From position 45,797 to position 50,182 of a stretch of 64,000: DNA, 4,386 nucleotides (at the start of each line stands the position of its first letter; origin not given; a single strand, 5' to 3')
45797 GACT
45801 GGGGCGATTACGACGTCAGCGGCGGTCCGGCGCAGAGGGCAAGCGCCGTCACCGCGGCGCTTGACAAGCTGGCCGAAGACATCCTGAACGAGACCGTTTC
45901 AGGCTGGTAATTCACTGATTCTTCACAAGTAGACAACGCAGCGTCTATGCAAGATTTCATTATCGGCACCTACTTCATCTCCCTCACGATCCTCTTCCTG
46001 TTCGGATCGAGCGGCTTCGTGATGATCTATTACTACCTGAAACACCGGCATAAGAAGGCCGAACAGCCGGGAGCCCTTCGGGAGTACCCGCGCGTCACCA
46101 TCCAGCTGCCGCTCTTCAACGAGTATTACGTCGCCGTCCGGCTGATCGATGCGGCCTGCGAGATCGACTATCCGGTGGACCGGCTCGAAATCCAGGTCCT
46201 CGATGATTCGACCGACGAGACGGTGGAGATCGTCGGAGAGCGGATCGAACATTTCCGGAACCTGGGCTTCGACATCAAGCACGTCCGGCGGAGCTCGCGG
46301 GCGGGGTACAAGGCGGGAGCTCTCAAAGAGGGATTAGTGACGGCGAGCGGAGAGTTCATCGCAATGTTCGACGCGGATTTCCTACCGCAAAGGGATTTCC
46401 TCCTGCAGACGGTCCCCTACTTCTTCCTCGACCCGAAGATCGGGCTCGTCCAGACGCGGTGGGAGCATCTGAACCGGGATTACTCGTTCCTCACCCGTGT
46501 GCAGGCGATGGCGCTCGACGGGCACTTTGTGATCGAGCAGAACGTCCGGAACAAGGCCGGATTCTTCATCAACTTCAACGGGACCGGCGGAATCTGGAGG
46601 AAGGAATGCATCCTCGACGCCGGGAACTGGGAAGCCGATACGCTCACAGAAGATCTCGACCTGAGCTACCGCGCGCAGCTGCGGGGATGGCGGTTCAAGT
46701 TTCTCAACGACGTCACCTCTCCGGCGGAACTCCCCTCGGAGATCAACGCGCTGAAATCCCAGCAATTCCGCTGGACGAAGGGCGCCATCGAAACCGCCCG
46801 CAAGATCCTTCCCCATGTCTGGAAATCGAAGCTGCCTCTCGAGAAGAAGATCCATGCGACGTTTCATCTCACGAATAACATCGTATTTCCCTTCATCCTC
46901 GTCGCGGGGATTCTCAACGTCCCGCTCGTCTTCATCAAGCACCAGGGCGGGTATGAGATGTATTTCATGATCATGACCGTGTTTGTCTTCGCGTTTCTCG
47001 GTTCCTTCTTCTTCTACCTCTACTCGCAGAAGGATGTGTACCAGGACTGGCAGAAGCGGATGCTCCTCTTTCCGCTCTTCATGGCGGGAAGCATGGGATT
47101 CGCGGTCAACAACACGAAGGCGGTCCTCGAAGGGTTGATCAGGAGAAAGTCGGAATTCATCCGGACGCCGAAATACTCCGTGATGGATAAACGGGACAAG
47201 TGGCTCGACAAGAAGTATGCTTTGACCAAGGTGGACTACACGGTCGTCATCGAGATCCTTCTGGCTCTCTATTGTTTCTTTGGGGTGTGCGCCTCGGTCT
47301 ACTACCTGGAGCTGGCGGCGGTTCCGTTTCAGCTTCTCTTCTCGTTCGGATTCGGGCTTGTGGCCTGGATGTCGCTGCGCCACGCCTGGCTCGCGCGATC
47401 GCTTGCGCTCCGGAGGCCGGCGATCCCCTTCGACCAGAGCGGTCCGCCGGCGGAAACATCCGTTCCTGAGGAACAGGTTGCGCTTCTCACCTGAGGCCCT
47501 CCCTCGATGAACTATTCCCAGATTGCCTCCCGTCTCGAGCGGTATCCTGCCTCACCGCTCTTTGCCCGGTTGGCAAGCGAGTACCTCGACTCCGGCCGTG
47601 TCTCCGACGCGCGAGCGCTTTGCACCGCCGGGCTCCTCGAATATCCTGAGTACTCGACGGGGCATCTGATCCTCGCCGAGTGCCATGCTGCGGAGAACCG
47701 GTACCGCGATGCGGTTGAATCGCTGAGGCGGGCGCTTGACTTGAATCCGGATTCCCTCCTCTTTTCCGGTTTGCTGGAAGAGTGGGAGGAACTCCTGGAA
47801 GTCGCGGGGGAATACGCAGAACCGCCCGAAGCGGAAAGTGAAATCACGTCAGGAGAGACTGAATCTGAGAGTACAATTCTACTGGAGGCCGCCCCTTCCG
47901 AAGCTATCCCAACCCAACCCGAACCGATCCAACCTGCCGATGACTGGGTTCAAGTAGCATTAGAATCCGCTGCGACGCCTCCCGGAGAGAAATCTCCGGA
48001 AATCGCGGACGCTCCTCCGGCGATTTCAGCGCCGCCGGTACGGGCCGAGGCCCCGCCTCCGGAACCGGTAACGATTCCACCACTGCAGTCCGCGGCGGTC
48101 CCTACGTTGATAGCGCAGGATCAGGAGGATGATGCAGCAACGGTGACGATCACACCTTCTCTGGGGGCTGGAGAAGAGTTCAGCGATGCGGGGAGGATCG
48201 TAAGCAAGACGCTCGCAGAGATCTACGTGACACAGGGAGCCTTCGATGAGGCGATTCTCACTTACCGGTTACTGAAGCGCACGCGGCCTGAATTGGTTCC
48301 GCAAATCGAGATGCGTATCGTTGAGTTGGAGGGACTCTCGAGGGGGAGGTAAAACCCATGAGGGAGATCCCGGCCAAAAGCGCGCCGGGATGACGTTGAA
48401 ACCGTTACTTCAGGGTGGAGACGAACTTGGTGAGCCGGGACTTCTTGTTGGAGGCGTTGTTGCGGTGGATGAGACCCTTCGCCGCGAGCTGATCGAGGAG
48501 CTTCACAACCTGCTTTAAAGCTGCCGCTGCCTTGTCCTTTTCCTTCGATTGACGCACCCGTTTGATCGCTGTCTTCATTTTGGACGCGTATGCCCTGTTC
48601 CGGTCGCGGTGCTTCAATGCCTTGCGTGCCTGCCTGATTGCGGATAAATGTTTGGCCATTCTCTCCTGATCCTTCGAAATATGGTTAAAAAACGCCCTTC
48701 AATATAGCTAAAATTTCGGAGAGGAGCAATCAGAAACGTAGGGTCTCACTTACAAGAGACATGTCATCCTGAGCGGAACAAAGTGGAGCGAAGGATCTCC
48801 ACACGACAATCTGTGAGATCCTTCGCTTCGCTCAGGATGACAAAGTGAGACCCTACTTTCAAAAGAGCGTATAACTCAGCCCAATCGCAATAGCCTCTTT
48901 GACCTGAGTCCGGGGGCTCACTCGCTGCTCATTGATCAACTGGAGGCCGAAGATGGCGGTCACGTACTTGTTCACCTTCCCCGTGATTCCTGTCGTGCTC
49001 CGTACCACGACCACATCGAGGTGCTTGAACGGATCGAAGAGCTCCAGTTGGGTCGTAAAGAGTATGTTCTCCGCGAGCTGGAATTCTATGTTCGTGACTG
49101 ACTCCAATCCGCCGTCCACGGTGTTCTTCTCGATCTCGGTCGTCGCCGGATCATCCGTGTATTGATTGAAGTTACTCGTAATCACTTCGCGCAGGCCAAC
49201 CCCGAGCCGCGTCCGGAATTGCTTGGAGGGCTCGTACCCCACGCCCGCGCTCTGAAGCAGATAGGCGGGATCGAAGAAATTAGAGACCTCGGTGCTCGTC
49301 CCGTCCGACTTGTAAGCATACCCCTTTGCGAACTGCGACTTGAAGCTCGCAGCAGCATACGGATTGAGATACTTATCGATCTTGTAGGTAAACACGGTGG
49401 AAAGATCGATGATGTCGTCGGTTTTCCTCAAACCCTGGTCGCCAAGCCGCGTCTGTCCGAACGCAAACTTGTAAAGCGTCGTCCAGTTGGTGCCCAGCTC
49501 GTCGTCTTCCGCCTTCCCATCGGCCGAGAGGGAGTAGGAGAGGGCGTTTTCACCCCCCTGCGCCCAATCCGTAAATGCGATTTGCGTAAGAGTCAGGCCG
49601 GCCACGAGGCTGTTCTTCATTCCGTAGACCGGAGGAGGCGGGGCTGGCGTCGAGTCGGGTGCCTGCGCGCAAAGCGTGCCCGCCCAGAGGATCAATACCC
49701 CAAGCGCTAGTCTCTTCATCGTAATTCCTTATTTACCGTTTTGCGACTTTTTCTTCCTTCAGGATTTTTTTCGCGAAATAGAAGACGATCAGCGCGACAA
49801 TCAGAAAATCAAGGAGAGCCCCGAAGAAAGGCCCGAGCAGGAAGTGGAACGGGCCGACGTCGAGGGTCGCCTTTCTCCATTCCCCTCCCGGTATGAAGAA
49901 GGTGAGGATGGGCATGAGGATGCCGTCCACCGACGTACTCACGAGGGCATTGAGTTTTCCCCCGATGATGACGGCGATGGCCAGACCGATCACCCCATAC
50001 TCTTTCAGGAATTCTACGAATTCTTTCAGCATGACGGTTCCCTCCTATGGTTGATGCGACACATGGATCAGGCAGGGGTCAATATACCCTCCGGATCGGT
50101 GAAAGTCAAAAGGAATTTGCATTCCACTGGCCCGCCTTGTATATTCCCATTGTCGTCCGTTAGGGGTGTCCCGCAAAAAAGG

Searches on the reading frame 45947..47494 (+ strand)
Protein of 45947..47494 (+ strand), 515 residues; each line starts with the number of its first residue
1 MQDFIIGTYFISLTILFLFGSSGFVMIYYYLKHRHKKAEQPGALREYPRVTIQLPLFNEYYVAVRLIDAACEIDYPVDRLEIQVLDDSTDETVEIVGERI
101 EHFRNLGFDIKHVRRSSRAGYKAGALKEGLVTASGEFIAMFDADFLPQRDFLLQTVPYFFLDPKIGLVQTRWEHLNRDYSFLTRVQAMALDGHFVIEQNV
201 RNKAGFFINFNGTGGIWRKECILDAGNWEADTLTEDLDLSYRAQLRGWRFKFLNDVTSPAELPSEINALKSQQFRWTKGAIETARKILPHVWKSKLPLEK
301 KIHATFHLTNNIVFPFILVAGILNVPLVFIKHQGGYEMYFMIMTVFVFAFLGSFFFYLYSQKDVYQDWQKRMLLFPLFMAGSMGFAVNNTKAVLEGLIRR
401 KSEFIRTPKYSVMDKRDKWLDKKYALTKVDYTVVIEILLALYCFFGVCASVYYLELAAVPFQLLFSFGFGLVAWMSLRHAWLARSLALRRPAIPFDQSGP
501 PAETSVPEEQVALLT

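Call 6: search_protein_families(library=pfam, proteins=[window:45947-47494:+])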
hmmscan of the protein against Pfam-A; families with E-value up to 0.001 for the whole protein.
window:45947-47494:+ (515 aa): 4 families
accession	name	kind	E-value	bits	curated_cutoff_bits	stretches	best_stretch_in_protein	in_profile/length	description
PF13641.12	Glyco_tranf_2_3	-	1.4e-23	84.6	27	1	48-279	1-230/230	Glycosyltransferase like family 2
PF13632.12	Glyco_trans_2_3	-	8.9e-17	62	27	1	138-350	2-196/198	Glycosyl transferase family group 2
PF00535.33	Glycos_transf_2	-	8e-14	52.3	23.3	1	54-180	4-124/168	Glycosyl transferase family 2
PF13506.12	Glyco_transf_21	-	3.9e-07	30.1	21.7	1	114-278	10-174/174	Glycosyl transferase family 21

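Call 7: search_protein_families(library=ncbifam, proteins=[window:45947-47494:+])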
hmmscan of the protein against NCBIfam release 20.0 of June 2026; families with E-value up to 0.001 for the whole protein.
window:45947-47494:+ (515 aa): 13 families
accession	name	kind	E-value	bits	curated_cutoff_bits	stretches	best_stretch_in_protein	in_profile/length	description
TIGR03030.1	CelA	equivalog_domain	3e-32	111.5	699.1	1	30-284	113-381/714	UDP-forming cellulose synthase catalytic subunit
TIGR03937.1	PgaC_IcaA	equivalog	1.1e-28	100.4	422.3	1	8-349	7-342/407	poly-beta-1,6-N-acetyl-D-glucosamine synthase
NF008558.0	PRK11498.1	equivalog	1.5e-26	92.6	992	1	35-312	260-535/872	UDP-forming cellulose synthase catalytic subunit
TIGR03111.1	glyc2_xrt_Gpos1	hypoth_equivalog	1.1e-17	63.9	363.95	1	25-379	26-393/439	TIGR03111 family XrtG-associated glycosyltransferase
TIGR03965.1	mycofact_glyco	equivalog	2e-15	56.7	280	1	40-252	66-272/467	mycofactocin biosynthesis glycosyltransferase MftF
NF041865.1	EpsU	equivalog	9.1e-09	34.8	700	1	15-287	8-272/394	exopolysaccharide biosynthesis GT2 family glycosyltransferase EpsU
NF053846.1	glyco_with_XrtP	equivalog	5.3e-08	32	520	1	159-332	159-346/440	XrtP-associated glycosyltransferase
TIGR03472.1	HpnI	equivalog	4e-07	29.2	310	1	20-278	14-270/373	bacteriohopanetetrol glucosamine biosynthesis glycosyltransferase HpnI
TIGR04242.1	nodulat_NodC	equivalog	1.4e-06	27.6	550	1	26-280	26-284/395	chitooligosaccharide synthase NodC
NF003958.0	PRK05454.2-1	equivalog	2.8e-06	25.8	419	1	7-189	62-257/704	glucans biosynthesis glucosyltransferase MdoH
NF041875.1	EPS_EpsD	equivalog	5.3e-06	26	370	1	64-256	15-202/325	exopolysaccharide biosynthesis glycosyltransferase EpsD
NF003959.0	PRK05454.2-2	equivalog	6.3e-06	24.9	550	1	32-172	74-222/599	glucans biosynthesis glucosyltransferase MdoH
NF038302.1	EPS_HpsE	equivalog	0.00069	18.7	300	0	81-167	35-119/307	hormogonium polysaccharide biosynthesis glycosyltransferase HpsE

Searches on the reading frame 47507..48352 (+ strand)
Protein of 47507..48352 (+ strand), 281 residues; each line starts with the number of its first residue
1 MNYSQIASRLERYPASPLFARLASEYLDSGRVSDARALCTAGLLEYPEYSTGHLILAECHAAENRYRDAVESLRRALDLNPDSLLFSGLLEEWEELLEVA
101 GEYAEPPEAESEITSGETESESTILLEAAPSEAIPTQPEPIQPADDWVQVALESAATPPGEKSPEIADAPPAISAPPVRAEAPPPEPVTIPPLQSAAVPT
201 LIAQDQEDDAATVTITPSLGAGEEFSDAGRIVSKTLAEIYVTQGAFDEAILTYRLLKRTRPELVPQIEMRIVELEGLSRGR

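Call 6: search_protein_families(library=pfam, proteins=[window:47507-48352:+])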
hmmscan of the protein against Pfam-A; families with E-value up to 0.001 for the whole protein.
window:47507-48352:+ (281 aa): 10 families
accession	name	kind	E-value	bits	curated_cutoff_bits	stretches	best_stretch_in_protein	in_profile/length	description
PF13432.12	TPR_16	-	2.7e-11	44.1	32.7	1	22-83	3-64/65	Tetratricopeptide repeat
PF14559.12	TPR_19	-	6.4e-11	42.9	25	1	27-87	2-62/68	Tetratricopeptide repeat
PF07719.23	TPR_2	-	1.7e-10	40.6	27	1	53-82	4-33/34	Tetratricopeptide repeat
PF13428.12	TPR_14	-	6.1e-09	36.1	23.5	0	53-84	4-35/44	Tetratricopeptide repeat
PF00515.34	TPR_1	-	2.1e-08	34.1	27.8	1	56-82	7-33/34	Tetratricopeptide repeat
PF13181.12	TPR_8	-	1.9e-06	28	25.7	0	55-82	6-33/34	Tetratricopeptide repeat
PF13176.12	TPR_7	-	5.6e-06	26.5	27.9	0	55-82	4-31/36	Tetratricopeptide repeat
PF13414.12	TPR_11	-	3e-05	24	26.8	0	62-83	6-27/42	TPR repeat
PF13174.12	TPR_6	-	0.00026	21.9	26.3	0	54-83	4-33/33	Tetratricopeptide repeat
PF13424.12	TPR_12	-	0.00062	20.3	30.1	0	45-79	40-74/77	Tetratricopeptide repeat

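Call 7: search_protein_families(library=ncbifam, proteins=[window:47507-48352:+])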
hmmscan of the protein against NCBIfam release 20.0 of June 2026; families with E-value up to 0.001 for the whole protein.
window:47507-48352:+ (281 aa): 2 families
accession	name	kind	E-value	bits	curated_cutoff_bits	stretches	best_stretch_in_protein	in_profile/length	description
TIGR02917.1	PEP_TPR_lipo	equivalog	2.4e-05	22.4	312.2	1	22-83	437-498/899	XrtA/PEP-CTERM system TPR-repeat protein PrsT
NF047558.1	TPR_END_plus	domain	0.00055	19.8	32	0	56-82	5-31/56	TPR end-of-group domain-containing protein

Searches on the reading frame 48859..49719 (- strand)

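Call 6: search_protein_families(library=pfam, proteins=[window:48859-49719:-])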
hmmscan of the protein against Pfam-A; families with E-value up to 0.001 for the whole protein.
window:48859-49719:- (286 aa): 1 family
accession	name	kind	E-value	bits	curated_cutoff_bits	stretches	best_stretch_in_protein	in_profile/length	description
PF11276.14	DUF3078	-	3e-19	69.7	25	1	44-134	1-92/92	Protein of unknown function (DUF3078)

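Call 7: search_protein_families(library=ncbifam, proteins=[window:48859-49719:-])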
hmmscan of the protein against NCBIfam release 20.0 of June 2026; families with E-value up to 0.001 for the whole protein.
window:48859-49719:- (286 aa): 0 families

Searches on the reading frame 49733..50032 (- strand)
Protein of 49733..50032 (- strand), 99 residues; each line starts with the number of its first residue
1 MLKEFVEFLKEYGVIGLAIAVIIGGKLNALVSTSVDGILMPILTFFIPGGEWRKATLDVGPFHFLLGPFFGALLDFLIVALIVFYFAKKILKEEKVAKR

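Call 6: search_protein_families(library=pfam, proteins=[window:49733-50032:-])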
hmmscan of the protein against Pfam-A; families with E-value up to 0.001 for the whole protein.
window:49733-50032:- (99 aa): 1 family
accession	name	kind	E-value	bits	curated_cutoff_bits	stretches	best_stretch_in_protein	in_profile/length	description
PF01741.23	MscL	-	1.2e-16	61.6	27.4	1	1-95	1-100/123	Large-conductance mechanosensitive channel, MscL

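Call 7: search_protein_families(library=ncbifam, proteins=[window:49733-50032:-])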
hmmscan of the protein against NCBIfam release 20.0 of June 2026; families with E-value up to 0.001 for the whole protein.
window:49733-50032:- (99 aa): 8 families
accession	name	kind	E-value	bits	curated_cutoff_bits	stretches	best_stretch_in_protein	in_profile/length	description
NF001842.0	PRK00567.1-3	equivalog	8.5e-15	55.1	146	1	1-92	1-95/147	large-conductance mechanosensitive channel protein MscL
NF010558.0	PRK13953.1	equivalog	1.3e-14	54.3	197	1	1-92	4-95/128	large conductance mechanosensitive channel protein MscL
TIGR00220.1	mscL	equivalog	1.6e-12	47.8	71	1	1-93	1-95/127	large conductance mechanosensitive channel protein MscL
NF001843.0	PRK00567.1-4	equivalog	3.4e-12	46.6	142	1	1-93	3-102/135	large-conductance mechanosensitive channel protein MscL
NF010560.0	PRK13955.1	equivalog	3.4e-12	46.4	180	1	1-92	1-92/132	large conductance mechanosensitive channel protein MscL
NF010557.0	PRK13952.1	equivalog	1.4e-11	44.7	159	1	1-49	3-51/142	large conductance mechanosensitive channel protein MscL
NF010559.0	PRK13954.1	equivalog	7.3e-11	42.6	176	1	1-90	1-87/120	large conductance mechanosensitive channel protein MscL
NF001841.0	PRK00567.1-1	equivalog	1.2e-09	38.5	225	1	1-93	3-102/137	large-conductance mechanosensitive channel protein MscL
